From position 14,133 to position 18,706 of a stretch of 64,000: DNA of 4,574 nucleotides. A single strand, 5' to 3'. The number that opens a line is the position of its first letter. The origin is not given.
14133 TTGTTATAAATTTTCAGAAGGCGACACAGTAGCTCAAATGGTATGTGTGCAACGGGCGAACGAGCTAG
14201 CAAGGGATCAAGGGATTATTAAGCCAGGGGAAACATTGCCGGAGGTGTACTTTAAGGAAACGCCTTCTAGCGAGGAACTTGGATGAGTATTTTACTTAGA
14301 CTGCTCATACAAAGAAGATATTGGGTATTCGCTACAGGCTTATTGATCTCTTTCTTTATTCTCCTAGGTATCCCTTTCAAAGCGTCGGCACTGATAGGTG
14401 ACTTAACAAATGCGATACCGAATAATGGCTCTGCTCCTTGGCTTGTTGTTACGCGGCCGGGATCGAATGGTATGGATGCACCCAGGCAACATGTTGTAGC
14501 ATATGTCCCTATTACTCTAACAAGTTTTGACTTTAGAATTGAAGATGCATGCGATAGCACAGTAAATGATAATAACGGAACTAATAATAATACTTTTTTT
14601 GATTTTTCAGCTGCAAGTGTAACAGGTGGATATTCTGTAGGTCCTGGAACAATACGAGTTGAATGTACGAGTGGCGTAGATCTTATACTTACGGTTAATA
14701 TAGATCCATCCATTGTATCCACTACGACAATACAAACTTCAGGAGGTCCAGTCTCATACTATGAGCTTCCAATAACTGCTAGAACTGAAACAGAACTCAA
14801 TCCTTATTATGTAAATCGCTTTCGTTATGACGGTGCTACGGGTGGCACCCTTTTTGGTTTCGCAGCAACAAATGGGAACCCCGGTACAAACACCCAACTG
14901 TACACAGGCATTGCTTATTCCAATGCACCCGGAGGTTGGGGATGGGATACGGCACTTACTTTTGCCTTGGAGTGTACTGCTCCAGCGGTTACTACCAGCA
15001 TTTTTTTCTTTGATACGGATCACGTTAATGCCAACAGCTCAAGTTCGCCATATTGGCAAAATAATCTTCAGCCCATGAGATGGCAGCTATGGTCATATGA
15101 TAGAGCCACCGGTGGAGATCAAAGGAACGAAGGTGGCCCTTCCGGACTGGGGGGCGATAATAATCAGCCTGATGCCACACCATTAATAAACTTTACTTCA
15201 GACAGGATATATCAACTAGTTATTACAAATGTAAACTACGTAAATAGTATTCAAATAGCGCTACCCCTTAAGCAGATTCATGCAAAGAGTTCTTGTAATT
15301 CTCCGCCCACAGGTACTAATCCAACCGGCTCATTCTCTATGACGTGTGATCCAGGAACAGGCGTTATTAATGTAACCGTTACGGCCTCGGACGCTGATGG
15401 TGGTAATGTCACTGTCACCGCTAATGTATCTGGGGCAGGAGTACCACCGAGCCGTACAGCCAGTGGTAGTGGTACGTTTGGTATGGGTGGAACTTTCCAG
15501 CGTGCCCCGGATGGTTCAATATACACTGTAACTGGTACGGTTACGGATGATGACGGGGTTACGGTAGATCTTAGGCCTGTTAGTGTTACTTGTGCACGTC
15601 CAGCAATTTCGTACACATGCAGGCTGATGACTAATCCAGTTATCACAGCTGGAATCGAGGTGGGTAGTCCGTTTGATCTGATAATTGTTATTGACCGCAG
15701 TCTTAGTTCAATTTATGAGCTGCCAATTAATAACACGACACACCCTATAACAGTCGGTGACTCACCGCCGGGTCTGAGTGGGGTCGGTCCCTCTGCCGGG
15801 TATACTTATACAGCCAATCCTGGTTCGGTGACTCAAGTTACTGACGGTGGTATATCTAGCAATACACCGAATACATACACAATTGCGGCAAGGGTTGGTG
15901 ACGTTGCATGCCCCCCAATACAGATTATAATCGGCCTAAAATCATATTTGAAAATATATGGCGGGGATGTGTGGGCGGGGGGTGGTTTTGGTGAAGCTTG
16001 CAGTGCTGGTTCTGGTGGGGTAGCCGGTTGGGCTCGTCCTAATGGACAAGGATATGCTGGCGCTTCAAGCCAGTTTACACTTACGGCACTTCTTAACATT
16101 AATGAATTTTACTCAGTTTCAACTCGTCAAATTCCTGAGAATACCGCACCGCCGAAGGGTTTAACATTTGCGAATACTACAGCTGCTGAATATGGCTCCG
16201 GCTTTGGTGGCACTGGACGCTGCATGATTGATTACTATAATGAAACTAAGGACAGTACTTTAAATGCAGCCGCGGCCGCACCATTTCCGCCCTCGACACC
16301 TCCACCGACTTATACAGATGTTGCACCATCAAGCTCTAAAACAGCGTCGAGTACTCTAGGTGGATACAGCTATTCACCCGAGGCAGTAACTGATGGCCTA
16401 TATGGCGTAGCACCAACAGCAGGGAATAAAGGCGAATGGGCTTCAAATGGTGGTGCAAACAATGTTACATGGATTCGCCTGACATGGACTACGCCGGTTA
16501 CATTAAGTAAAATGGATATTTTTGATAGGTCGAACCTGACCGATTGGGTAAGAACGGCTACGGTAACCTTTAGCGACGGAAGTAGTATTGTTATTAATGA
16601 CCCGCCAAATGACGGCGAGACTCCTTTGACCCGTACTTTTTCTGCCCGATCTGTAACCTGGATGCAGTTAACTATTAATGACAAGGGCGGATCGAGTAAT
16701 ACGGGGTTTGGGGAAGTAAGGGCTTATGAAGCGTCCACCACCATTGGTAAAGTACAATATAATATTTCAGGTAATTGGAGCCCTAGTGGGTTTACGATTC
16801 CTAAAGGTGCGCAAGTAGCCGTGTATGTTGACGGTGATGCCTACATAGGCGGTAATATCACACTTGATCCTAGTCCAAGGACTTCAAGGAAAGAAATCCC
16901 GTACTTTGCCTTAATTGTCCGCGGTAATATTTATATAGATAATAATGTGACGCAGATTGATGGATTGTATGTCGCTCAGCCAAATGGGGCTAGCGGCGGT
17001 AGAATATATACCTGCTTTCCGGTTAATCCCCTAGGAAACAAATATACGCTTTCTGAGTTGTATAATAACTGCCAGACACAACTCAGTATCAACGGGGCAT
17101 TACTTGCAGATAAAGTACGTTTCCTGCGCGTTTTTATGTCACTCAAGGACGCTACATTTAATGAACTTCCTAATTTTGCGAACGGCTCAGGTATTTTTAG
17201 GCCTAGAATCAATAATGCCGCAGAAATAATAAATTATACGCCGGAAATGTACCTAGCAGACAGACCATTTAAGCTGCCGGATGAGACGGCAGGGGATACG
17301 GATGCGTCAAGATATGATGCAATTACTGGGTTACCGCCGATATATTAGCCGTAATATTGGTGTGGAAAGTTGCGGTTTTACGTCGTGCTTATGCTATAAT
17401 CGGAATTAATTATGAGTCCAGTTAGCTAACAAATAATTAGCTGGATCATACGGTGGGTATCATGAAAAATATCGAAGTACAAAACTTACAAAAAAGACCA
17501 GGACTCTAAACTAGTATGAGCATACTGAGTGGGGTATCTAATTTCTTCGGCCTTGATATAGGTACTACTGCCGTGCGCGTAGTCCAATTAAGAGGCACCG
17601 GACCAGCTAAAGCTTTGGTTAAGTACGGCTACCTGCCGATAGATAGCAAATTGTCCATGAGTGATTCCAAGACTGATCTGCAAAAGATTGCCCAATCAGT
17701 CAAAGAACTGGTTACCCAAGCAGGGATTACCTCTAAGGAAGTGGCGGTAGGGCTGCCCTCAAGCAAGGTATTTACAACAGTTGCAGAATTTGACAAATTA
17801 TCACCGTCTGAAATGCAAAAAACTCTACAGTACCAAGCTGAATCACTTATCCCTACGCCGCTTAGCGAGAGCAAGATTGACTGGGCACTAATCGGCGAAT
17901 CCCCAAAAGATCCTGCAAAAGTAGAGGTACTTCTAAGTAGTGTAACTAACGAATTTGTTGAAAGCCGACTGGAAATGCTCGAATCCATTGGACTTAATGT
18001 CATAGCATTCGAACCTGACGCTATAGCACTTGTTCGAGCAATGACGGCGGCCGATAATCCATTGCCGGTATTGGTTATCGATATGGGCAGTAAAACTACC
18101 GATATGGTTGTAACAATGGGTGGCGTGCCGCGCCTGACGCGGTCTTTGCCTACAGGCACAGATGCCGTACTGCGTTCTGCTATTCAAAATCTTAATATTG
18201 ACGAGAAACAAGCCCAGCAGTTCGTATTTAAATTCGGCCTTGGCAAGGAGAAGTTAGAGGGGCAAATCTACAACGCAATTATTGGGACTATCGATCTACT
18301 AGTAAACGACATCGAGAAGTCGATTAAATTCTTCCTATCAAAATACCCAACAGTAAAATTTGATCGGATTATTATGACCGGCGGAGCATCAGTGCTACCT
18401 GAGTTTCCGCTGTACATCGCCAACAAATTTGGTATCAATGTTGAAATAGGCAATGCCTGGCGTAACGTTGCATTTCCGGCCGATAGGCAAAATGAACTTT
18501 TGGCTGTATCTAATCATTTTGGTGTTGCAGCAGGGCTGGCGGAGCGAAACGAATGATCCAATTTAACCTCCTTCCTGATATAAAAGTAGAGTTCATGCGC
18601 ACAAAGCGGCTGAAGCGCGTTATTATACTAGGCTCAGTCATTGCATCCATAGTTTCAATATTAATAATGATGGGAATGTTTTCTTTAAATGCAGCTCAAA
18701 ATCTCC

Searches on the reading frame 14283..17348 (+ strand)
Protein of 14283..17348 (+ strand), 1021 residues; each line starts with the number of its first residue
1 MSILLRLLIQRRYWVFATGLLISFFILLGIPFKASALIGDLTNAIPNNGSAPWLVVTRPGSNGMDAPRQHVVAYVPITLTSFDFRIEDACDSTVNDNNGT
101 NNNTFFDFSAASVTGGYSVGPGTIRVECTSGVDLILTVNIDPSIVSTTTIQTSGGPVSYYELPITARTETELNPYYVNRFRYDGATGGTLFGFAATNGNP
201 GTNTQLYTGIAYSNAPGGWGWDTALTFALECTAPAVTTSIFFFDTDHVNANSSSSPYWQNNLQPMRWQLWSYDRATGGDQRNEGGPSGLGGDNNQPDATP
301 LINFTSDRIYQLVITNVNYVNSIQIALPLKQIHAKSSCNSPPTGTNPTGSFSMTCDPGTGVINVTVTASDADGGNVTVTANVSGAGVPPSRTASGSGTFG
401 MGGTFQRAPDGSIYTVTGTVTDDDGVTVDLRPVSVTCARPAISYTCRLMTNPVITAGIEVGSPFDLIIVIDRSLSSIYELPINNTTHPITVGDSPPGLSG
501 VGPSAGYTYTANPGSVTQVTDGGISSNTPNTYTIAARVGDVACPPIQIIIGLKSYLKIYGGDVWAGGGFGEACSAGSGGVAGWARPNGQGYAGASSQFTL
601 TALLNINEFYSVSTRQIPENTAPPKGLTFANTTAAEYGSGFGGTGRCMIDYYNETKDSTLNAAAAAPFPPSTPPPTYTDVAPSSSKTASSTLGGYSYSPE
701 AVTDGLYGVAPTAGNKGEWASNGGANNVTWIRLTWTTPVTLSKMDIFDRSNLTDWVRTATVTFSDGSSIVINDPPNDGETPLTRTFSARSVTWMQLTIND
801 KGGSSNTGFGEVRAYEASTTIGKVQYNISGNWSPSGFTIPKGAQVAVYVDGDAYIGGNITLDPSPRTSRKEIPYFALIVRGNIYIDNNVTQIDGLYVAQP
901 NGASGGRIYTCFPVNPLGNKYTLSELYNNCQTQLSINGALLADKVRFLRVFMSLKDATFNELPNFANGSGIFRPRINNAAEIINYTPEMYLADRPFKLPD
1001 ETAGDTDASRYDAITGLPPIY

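Call 98: search_protein_families(library=pfam, proteins=[window:14283-17348:+], max_evalue=0.00001)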
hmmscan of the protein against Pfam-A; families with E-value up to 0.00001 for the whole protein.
window:14283-17348:+ (1021 aa): 1 family
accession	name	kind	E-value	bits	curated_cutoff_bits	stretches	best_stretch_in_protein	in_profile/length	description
PF24135.1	DUF7402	-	2.1e-25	89.8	27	1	679-815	1-133/133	Domain of unknown function (DUF7402)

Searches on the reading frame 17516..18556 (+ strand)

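Call 98: search_protein_families(library=pfam, proteins=[window:17516-18556:+], max_evalue=0.00001)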
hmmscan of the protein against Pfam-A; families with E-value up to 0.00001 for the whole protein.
window:17516-18556:+ (346 aa): 3 families
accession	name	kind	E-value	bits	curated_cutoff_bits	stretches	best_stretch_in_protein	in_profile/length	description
PF11104.14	PilM_2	-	5.6e-40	137.8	27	1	12-344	1-338/340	Type IV pilus assembly protein PilM;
PF14450.12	FtsA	-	6.8e-11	43.1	31.8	1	187-315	2-113/127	Cell division protein FtsA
PF25216.1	Volactin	-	2.9e-07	30.7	35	1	11-273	3-257/321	Volactin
